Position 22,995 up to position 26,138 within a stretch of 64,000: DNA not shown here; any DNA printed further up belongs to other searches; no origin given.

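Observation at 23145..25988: M1-family zinc aminopeptidase fused to a C-terminal outer-membrane-barrel-like domain (autotransporter-like architecture)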

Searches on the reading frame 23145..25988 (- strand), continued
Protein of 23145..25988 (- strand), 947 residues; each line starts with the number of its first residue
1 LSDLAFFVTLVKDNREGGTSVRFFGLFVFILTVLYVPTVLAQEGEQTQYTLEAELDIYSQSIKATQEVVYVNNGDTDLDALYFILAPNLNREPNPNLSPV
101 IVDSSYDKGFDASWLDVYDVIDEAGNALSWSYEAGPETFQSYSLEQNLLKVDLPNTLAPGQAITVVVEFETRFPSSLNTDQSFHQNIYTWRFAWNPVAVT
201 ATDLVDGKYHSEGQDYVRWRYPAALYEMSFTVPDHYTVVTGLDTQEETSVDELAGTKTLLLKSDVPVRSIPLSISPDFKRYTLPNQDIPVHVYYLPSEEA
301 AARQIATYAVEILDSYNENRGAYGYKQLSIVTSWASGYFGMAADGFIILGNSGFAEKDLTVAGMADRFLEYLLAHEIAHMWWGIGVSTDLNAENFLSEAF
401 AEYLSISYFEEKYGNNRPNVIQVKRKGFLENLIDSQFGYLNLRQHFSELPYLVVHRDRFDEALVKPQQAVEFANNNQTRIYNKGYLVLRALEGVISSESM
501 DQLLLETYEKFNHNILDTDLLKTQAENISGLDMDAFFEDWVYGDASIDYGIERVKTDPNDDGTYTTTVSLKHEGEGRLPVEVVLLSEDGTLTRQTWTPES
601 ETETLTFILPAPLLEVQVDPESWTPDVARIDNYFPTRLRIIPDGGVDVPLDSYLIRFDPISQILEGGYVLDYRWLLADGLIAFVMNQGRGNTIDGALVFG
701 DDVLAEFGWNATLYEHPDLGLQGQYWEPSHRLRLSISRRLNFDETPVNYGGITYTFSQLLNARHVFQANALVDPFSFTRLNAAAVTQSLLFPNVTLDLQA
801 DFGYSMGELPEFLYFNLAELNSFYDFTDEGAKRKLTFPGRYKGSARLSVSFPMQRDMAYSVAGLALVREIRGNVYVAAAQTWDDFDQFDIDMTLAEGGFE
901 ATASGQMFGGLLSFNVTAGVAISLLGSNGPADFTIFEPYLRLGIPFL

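Call 22: predict_structure(alignment_id=A1)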
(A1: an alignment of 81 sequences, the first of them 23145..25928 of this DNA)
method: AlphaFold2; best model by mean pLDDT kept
length: 927 residues; sequences in the alignment: 81
mean_pLDDT: 93.6   pTM: 0.91
mean pLDDT of the five models: 93.6, 93.3, 93.0, 91.9, 91.6
residues with pLDDT >= 90: 818; 70-90: 81; 50-70: 18; < 50: 10
segments of 3 or more residues with pLDDT < 50: 15-24
pLDDT, mean of each block of 10 residues (from residue 1): 70 47 68 98 98 94 96 97 94 97 97 94 96 96 98 96 97 96 87 84 96 98 96 97 95 98 91 96 97 94 95 95 97 93 94 98 93 97 97 92 88 91 96 95 96 96 98 97 96 95 98 97 96 96 97 95 97 96 97 96 93 95 91 94 93 95 96 96 96 97 96 97 91 98 97 96 98 97 95 94 90 92 98 93 92 98 89 94 94 95 79 80 83
secondary structure, 60 per line:
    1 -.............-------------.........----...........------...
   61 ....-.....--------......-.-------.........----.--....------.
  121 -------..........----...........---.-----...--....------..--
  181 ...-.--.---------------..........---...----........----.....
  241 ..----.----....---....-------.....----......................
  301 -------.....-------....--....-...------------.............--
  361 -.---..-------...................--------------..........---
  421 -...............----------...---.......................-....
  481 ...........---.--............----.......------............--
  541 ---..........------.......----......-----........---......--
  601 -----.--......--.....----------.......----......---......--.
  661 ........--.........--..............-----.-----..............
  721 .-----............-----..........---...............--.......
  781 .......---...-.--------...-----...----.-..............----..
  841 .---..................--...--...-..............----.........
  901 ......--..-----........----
elements in order (helices of 4 or more, strands of 3 or more residues): H2-14 E28-36 E41-51 E58-64 H66-70 H79-84 E94-102 E110-113 E128-137 E142-152 E162-164 E167-170 E204-213 E217-219 E224-231 E236-242 E252-255 E259-262 E270-274 H279-300 E308-312 E320-323 E326-329 H346-358 H375-393 H408-417 H422-436 H453-475 H477-491 H498-509 H514-520 E527-538 E544-553 E560-566 E571-576 E582-589 E593-598 H609-612 E617-621 E632-638 E643-648 E652-657 E660-668 E671-679 E682-695 E707-721 E727-738 E744-753 E757-771 E774-787 E804-806 E812-814 E821-834 E839-841 E845-862 E874-887 E892-906 E916-923

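Call 32: find_encoding_contigs(protein=P0001, flank=10000, max_places=3)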
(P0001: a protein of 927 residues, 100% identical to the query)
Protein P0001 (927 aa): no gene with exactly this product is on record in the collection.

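Call 61: find_encoding_contigs(protein=P0002, flank=8000, max_places=2)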
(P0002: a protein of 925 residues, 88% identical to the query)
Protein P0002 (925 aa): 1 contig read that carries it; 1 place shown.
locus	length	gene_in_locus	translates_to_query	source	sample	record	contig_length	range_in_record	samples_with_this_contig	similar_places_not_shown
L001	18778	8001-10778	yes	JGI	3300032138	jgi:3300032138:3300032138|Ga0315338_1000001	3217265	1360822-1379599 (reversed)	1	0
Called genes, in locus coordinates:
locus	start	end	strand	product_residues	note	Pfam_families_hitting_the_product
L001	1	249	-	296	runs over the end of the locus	PF10502:Peptidase_S26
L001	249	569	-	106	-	PF01245:Ribosomal_L19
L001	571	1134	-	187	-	PF09936:Methyltrn_RNA_4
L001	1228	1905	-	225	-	PF01746:tRNA_m1G_MT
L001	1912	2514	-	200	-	-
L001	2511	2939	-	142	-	PF00886:Ribosomal_S16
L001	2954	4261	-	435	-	PF02881:SRP54_N, PF06414:Zeta_toxin (faint), PF13401:AAA_22 (weak), PF00448:SRP54, PF02978:SRP_SPB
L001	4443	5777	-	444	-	PF00289:Biotin_carb_N, PF02222:ATP-grasp, PF02655:ATP-grasp_3 (weak), PF02786:CPSase_L_D2, PF07478:Dala_Dala_lig_C, PF08443:RimK (faint), PF02785:Biotin_carb_C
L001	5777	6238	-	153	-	PF00364:Biotin_lipoyl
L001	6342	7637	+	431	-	PF01595:CNNM, PF00571:CBS (weak), PF03471:CorC_HlyC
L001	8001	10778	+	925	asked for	PF01433:Peptidase_M1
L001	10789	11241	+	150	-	PF02367:TsaE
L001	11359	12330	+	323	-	PF00890:FAD_binding_2 (faint), PF01266:DAO (faint), PF01946:Thi4 (faint), PF03486:HI0933_like (faint), PF07992:Pyr_redox_2, PF13450:NAD_binding_8 (faint), PF13738:Pyr_redox_3, PF00070:Pyr_redox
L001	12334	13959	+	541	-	PF00501:AMP-binding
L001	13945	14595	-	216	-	-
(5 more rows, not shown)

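Call 62: find_encoding_contigs(protein=P0075, flank=7000, max_places=1)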
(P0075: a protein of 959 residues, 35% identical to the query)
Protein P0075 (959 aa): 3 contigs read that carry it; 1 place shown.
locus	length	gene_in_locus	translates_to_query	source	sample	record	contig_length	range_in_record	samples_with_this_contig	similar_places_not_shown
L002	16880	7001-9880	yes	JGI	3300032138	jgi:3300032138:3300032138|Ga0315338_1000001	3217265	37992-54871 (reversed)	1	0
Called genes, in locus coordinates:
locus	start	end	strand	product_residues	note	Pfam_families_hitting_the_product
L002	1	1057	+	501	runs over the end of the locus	PF01225:Mur_ligase (weak), PF08245:Mur_ligase_M, PF02875:Mur_ligase_C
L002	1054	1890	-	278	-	PF01513:NAD_kinase, PF20143:NAD_kinase_C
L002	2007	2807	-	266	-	PF00528:BPD_transp_1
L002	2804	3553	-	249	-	PF00005:ABC_tran, PF02463:SMC_N (faint), PF13304:AAA_21 (faint)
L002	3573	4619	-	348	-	PF13379:NMT1_2 (weak)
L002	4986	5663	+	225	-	-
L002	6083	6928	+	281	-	PF02634:FdhD-NarQ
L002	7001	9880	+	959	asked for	PF01433:Peptidase_M1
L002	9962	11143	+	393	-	PF00174:Oxidored_molyb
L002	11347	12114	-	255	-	PF20033:DUF6438 (faint)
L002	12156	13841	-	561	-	PF00246:Peptidase_M14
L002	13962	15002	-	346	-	-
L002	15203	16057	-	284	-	PF00296:Bac_luciferase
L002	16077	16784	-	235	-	PF00702:Hydrolase, PF13419:HAD_2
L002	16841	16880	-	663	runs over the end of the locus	PF19283:APEH_N (faint), PF26550:Tricorn_2nd (faint), PF26549:Tricorn_N, PF26549:Tricorn_N, PF07676:PD40, PF20434:BD-FAE (weak), PF01738:DLH, PF00326:Peptidase_S9, +7 more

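Call 63: find_encoding_contigs(protein=P0038, flank=7000, max_places=1)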
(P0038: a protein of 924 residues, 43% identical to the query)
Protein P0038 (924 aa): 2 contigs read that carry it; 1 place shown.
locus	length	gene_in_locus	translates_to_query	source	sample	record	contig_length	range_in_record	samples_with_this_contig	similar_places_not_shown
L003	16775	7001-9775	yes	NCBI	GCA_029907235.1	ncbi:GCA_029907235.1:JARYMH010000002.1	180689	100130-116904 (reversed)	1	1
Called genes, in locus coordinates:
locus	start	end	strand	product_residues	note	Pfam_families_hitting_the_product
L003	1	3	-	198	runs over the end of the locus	PF00395:SLH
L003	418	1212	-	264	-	PF10502:Peptidase_S26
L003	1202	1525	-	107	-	PF01245:Ribosomal_L19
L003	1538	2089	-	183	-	PF09936:Methyltrn_RNA_4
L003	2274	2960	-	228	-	PF01746:tRNA_m1G_MT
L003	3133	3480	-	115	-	PF04480:DUF559, PF18741:MTES_1575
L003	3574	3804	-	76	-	PF13083:KH_KhpA-B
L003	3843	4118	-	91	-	PF00886:Ribosomal_S16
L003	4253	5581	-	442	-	PF02881:SRP54_N, PF00448:SRP54, PF13401:AAA_22 (faint), PF02978:SRP_SPB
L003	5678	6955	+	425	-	PF01595:CNNM, PF00571:CBS, PF03471:CorC_HlyC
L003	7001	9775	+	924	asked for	PF01433:Peptidase_M1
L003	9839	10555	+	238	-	PF00392:GntR, PF07729:FCD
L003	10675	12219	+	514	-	PF00496:SBP_bac_5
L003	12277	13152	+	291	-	PF01261:AP_endonuc_2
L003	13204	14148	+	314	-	PF19300:BPD_transp_1_N, PF00528:BPD_transp_1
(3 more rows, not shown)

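Call 70: list_cluster_members(proteins=[P0001, P0003, P0009, P0070, P0123, P0122, P0166, P0172, P0195, P0224])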
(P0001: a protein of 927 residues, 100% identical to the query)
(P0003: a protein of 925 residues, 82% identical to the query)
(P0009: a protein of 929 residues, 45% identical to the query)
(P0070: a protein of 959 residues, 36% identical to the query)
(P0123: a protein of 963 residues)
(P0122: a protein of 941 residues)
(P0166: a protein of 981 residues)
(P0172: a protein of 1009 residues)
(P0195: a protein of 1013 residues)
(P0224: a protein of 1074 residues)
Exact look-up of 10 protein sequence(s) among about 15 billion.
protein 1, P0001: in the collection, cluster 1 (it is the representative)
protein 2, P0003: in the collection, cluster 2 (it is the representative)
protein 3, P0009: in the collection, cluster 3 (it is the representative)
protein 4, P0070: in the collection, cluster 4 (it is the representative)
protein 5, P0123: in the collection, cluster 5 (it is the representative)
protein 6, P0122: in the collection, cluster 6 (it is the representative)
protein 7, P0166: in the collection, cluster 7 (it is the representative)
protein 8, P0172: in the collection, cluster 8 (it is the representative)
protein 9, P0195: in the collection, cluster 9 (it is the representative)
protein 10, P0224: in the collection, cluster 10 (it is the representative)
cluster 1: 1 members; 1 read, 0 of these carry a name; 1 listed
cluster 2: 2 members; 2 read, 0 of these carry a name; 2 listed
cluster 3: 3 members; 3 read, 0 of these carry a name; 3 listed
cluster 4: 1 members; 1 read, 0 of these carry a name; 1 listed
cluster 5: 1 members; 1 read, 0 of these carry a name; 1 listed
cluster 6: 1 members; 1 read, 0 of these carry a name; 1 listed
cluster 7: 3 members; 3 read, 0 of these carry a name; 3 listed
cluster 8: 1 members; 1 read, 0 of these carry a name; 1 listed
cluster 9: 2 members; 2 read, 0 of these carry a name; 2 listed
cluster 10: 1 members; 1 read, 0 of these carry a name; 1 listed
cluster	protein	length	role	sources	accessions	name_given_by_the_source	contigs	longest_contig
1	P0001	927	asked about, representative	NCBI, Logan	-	-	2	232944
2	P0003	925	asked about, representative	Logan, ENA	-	-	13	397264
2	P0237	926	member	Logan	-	-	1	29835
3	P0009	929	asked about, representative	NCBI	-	-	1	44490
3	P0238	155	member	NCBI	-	-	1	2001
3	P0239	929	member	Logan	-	-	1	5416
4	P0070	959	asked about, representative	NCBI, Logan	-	-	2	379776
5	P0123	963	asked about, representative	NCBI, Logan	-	-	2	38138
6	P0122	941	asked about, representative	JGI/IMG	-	-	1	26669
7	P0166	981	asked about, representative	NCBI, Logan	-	-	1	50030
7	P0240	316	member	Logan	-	-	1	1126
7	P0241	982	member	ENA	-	-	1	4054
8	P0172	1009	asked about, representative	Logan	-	-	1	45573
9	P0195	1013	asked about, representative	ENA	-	-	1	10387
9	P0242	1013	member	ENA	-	-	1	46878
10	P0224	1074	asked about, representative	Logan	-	-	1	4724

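Call 71: find_related_loci(query=A1, collection=genome_contigs, flank=6000)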
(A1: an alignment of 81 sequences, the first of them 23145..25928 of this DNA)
Query A1 (927 aa) in genome_contigs; peptide patterns used: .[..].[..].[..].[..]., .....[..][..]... (x = any residue, [..] = any of these).
230 stretches matched a pattern; 190 encode a relative of the query (tblastn E <= 1e-3); the best 80 are kept; 80 distinct loci.
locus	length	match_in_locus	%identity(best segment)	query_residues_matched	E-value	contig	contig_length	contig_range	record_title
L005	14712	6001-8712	55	21-927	0e+0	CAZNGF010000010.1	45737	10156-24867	MAG TPA_asm: uncultured Thermotogae bacterium isolate SRP141376_co3_455 genome assembly, contig: NODE_1941_length_45737_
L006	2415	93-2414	60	21-795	0e+0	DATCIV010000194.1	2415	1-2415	MAG TPA_asm: Candidatus Bipolaricaulota bacterium isolate SMAG_U7868 k141_168118, whole genome shotgun sequence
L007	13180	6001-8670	46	28-907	0e+0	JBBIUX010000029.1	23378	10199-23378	MAG: Candidatus Fraserbacteria bacterium isolate BR2F70218_bin_63 NODE_1006_length_23378_cov_6.02559, whole genome shotg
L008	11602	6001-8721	42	28-907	0e+0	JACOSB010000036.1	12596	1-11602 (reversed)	MAG: Candidatus Acetothermia bacterium isolate NC_groundwater_7_Pr7_B-0.1um_53_18 FFV18_Bp1_scaffold_131715, whole genom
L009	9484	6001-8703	43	18-908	0e+0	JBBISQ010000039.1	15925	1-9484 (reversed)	MAG: Candidatus Fraserbacteria bacterium isolate CYF170214_bin_377 NODE_3137_length_15925_cov_52.6895, whole genome shot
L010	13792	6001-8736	43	8-907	0e+0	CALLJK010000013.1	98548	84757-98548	MAG: Candidatus Bipolaricaulota bacterium isolate S1_Bin_METABAT__319_1 genome assembly, contig: c_000001400881, whole g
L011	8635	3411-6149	43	6-906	0e+0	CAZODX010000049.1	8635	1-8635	MAG TPA_asm: uncultured Thermotogae bacterium isolate binchicken_co71_26 genome assembly, contig: NODE_3666_length_8635_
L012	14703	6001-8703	43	12-907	0e+0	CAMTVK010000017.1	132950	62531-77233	MAG: Candidatus Fraserbacteria bacterium isolate G05_MAG_00009 genome assembly, contig: G05_MAG_00009_000000000014, whol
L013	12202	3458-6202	43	6-907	0e+0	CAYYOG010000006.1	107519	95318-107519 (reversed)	MAG TPA_asm: uncultured Thermotogae bacterium isolate binchicken_co40_63 genome assembly, contig: NODE_223_length_107519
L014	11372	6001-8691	42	21-907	0e+0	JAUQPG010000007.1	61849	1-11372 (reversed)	MAG: Candidatus Bipolaricaulota bacterium isolate GXS.bins.134.201912 NODE_318_length_61849_cov_594.372590, whole genome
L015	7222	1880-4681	42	27-906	0e+0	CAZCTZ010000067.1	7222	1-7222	MAG TPA_asm: uncultured Thermotogae bacterium isolate binchicken_co349_113 genome assembly, contig: NODE_4143_length_722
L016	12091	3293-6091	41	2-904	0e+0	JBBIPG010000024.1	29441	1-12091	MAG: Candidatus Fraserbacteria bacterium isolate CYS170214_bin_298 NODE_1260_length_29441_cov_2.82728, whole genome shot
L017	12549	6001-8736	42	10-908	0e+0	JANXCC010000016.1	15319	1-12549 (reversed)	MAG: Candidatus Bipolaricaulota bacterium isolate SKYB55 NODE_16_length_15319_cov_118.645847, whole genome shotgun seque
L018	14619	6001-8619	42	47-927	0e+0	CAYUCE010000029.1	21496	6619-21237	MAG TPA_asm: uncultured Thermotogae bacterium isolate SRP141376_co1_356 genome assembly, contig: NODE_5259_length_21496_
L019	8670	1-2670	43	36-927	0e+0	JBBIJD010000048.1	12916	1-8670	MAG: Candidatus Fraserbacteria bacterium isolate ESF170215_bin_154 NODE_1188_length_12916_cov_11.629189, whole genome sh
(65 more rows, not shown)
